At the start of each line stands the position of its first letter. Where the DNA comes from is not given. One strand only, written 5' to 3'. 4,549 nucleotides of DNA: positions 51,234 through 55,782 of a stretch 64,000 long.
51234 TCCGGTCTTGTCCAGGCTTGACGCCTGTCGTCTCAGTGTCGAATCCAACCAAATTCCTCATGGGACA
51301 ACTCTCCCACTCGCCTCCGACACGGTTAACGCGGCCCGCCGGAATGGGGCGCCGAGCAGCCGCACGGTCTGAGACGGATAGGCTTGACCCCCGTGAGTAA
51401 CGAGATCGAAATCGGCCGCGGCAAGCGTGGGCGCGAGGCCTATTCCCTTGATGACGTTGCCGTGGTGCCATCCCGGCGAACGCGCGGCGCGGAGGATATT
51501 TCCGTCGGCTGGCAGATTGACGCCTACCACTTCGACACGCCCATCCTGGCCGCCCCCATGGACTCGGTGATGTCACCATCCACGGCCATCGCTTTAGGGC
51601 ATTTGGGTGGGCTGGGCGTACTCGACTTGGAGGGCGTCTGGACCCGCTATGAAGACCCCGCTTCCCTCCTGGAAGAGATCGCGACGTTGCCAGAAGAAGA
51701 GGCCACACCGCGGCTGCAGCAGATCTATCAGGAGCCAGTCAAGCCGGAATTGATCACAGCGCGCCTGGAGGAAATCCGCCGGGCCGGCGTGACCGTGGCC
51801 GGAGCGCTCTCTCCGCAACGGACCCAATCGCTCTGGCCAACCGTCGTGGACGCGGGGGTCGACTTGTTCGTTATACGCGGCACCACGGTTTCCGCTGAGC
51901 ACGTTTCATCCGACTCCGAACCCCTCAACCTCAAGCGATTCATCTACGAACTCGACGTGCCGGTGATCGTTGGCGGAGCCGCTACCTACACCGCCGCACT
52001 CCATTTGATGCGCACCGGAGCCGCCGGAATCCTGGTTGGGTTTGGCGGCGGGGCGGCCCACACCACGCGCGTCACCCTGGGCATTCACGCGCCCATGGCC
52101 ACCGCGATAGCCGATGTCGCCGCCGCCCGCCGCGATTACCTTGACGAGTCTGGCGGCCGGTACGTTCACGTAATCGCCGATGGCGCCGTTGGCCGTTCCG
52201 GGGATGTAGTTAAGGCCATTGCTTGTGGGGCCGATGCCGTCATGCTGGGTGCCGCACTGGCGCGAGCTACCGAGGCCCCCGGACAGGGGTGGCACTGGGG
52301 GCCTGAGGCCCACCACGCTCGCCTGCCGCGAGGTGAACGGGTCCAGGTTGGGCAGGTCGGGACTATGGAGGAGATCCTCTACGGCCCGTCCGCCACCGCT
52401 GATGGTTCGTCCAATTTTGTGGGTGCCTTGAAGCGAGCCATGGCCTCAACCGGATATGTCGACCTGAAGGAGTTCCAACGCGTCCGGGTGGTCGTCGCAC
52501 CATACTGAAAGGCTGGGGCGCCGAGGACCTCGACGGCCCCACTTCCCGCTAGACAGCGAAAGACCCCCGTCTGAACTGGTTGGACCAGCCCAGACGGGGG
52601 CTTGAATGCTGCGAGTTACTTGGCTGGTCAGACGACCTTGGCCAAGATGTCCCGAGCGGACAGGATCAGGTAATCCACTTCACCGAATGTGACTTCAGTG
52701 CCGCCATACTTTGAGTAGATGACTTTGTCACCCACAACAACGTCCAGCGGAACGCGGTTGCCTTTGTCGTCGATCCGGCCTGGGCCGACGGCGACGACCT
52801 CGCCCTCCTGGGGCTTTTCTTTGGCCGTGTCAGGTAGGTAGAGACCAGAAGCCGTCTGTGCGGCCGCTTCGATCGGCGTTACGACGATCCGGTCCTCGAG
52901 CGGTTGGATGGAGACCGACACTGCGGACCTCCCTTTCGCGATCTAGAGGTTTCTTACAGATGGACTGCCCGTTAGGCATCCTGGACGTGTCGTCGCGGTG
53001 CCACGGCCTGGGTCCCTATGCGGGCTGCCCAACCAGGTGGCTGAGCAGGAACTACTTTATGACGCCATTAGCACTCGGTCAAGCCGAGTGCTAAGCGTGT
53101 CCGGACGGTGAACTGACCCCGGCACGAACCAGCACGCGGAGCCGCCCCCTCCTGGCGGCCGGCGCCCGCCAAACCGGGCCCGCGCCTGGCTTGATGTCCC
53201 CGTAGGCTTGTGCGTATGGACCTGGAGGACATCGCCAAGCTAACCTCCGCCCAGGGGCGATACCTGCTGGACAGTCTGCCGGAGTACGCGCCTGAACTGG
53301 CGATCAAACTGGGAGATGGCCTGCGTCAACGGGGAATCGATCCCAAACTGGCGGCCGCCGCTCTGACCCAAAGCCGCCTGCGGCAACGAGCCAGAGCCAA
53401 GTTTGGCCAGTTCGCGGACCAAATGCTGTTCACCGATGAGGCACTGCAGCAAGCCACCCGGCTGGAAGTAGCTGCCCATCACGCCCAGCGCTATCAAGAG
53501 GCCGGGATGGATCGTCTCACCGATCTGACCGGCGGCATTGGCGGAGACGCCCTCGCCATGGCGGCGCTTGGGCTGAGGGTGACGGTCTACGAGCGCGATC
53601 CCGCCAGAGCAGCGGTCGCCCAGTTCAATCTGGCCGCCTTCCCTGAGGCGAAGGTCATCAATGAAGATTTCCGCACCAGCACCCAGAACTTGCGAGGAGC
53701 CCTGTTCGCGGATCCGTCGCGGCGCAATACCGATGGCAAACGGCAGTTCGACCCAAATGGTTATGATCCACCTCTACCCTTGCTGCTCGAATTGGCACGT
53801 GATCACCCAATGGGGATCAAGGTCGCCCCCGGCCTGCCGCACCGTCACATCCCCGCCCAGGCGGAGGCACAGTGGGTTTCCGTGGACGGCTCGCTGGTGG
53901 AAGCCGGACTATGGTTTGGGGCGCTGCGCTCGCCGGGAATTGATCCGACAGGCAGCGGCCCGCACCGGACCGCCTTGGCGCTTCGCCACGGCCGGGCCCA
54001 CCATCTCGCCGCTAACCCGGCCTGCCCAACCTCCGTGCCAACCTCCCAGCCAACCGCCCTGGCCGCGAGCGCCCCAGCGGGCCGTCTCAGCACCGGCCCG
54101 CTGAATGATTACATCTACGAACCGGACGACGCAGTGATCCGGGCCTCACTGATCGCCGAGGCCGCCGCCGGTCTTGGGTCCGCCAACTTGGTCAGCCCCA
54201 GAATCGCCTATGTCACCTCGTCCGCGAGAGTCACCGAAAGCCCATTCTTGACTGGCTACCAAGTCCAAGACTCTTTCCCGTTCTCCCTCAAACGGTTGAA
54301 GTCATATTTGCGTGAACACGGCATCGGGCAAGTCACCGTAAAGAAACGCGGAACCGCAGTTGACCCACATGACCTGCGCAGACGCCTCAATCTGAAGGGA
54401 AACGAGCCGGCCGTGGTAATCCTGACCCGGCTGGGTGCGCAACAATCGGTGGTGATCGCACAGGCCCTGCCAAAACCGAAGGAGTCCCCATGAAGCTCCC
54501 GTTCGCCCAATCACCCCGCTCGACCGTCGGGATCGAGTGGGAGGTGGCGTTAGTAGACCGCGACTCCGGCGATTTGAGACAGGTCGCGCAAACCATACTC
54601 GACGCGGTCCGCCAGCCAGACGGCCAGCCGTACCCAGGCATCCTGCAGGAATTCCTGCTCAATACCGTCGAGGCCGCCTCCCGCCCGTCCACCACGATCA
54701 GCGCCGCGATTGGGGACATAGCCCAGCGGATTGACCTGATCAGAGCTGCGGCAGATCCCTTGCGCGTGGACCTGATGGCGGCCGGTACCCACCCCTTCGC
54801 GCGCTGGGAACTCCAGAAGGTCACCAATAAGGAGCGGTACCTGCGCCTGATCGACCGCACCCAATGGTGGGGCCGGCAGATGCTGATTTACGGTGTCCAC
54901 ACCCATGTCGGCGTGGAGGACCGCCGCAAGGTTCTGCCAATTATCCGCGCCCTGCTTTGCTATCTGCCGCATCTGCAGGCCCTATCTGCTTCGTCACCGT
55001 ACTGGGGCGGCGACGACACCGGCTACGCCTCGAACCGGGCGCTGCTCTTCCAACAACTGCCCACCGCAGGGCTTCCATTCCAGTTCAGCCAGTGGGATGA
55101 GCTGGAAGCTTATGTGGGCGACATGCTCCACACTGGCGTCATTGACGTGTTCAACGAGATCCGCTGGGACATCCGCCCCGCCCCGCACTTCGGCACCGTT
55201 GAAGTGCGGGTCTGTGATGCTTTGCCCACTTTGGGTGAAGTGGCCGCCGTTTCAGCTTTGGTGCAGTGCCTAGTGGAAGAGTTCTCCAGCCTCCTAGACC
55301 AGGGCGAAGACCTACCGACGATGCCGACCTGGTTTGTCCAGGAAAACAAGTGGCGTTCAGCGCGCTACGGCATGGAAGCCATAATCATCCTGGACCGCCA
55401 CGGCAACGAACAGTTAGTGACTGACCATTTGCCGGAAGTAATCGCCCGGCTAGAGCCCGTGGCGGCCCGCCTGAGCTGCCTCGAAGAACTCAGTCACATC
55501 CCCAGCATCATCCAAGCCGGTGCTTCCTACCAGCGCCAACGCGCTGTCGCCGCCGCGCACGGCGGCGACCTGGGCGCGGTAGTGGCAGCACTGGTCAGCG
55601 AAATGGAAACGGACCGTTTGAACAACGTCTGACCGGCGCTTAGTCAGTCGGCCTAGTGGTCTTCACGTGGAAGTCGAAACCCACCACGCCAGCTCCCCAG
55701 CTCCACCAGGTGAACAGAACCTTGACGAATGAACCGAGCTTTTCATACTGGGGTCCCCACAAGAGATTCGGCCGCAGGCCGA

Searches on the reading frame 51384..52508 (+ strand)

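Call 48: search_protein_families(library=pfam, proteins=[window:51384-52508:+], max_evalue=0.001)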
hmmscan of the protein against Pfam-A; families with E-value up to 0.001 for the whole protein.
window:51384-52508:+ (374 aa): 3 families
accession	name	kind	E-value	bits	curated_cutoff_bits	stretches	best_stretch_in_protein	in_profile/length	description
PF00478.31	IMPDH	-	8e-40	137.3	25.6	1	20-302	2-249/345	IMP dehydrogenase / GMP reductase domain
PF01070.24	FMN_dh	-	5.1e-10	39.3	24.9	1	170-301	197-314/350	FMN-dependent dehydrogenase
PF05690.20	ThiG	-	0.00022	21.1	23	0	261-297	176-212/247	Thiazole biosynthesis protein ThiG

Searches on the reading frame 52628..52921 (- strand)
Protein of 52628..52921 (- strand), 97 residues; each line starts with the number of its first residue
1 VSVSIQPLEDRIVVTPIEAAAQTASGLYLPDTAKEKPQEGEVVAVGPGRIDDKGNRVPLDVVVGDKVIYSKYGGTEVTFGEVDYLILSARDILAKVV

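Call 48: search_protein_families(library=pfam, proteins=[window:52628-52921:-], max_evalue=0.001)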
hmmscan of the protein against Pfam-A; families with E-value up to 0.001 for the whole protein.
window:52628-52921:- (97 aa): 1 family
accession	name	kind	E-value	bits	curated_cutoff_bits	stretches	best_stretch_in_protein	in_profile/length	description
PF00166.26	Cpn10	-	3.2e-34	117.3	21.1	1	5-96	2-93/93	Chaperonin 10 Kd subunit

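Call 81: find_encoding_contigs(protein=window:52628-52921:-, flank=10000, max_places=10)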
Protein window:52628-52921:- (97 aa): no gene with exactly this product is on record in the collection.

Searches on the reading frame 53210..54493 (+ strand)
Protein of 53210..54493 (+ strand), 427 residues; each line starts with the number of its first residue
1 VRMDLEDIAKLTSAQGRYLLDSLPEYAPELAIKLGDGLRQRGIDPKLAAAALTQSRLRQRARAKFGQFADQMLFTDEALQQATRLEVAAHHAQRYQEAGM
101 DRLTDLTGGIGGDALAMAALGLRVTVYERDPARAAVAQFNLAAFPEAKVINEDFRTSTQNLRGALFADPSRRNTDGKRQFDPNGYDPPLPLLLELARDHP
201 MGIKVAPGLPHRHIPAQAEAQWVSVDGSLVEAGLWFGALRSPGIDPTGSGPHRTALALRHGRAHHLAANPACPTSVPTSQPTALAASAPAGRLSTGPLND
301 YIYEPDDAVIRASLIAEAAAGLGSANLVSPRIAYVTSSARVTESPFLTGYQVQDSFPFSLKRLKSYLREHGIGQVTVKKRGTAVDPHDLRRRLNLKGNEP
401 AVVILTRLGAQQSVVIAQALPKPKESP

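Call 9: search_protein_families(library=ncbifam, proteins=[window:53210-54493:+])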
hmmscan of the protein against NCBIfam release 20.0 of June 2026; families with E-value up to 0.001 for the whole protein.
window:53210-54493:+ (427 aa): 1 family
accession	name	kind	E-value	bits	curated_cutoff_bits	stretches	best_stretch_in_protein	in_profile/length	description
NF008012.0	PRK10742.1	equivalog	0.00043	19.6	422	1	96-140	85-129/250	16S rRNA (guanine(1516)-N(2))-methyltransferase RsmJ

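Call 48: search_protein_families(library=pfam, proteins=[window:53210-54493:+], max_evalue=0.001)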
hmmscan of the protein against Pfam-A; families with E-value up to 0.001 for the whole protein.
window:53210-54493:+ (427 aa): 2 families
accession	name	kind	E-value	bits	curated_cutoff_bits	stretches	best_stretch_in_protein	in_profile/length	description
PF18096.6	Thump_like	-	3e-20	72.3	26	1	348-416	2-74/78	THUMP domain-like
PF04445.19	SAM_MT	-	1.1e-05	25.4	26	1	91-142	63-114/230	Putative SAM-dependent methyltransferase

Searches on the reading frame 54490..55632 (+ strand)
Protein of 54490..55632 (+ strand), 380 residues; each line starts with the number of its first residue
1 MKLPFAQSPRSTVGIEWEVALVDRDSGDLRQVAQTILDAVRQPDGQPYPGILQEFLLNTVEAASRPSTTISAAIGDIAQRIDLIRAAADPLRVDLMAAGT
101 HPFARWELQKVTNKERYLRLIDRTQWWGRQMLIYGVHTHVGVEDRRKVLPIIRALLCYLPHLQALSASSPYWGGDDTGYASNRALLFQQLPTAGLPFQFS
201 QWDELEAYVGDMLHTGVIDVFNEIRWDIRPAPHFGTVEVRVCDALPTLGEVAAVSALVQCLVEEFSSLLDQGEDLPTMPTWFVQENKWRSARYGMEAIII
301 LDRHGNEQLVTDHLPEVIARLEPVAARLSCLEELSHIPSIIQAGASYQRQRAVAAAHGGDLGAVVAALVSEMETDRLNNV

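Call 9: search_protein_families(library=ncbifam, proteins=[window:54490-55632:+])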
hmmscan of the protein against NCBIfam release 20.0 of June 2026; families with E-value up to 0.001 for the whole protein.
window:54490-55632:+ (380 aa): 10 families
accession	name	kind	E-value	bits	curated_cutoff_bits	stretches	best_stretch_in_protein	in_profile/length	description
NF010042.0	PRK13517.1-2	equivalog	5e-164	545.6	427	1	1-374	1-372/376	glutamate--cysteine ligase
NF010044.0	PRK13517.1-4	equivalog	2.8e-159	530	437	1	2-373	5-371/372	glutamate--cysteine ligase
NF010043.0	PRK13517.1-3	equivalog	3.5e-132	440.9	409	1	1-377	1-377/381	glutamate--cysteine ligase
TIGR02050.1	gshA_cyan_rel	subfamily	4.5e-97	324.9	176.4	1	12-300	1-287/287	YbdK family carboxylate-amine ligase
NF010039.0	PRK13515.1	equivalog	8.5e-94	314.3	371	1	8-375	7-372/378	carboxylate-amine ligase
NF010040.1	PRK13516.1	equivalog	4e-71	240.1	425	1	4-366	3-361/369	YbdK family carboxylate-amine ligase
NF010041.0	PRK13517.1-1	subfamily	3.4e-62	210.8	332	1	11-371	5-363/368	glutamate--cysteine ligase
NF010045.0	PRK13518.1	equivalog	8.5e-52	176.3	395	1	11-358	13-347/360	glutamate--cysteine ligase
TIGR02048.1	gshA_cyano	equivalog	1.6e-12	47.1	249.05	1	117-375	100-363/376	glutamate--cysteine ligase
TIGR03444.1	EgtA_Cys_ligase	equivalog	0.00018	20.5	370.8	1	4-193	6-210/390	ergothioneine biosynthesis glutamate--cysteine ligase EgtA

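Call 17: find_encoding_contigs(protein=window:54490-55632:+, flank=10000, max_places=6)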
Protein window:54490-55632:+ (380 aa): no gene with exactly this product is on record in the collection.
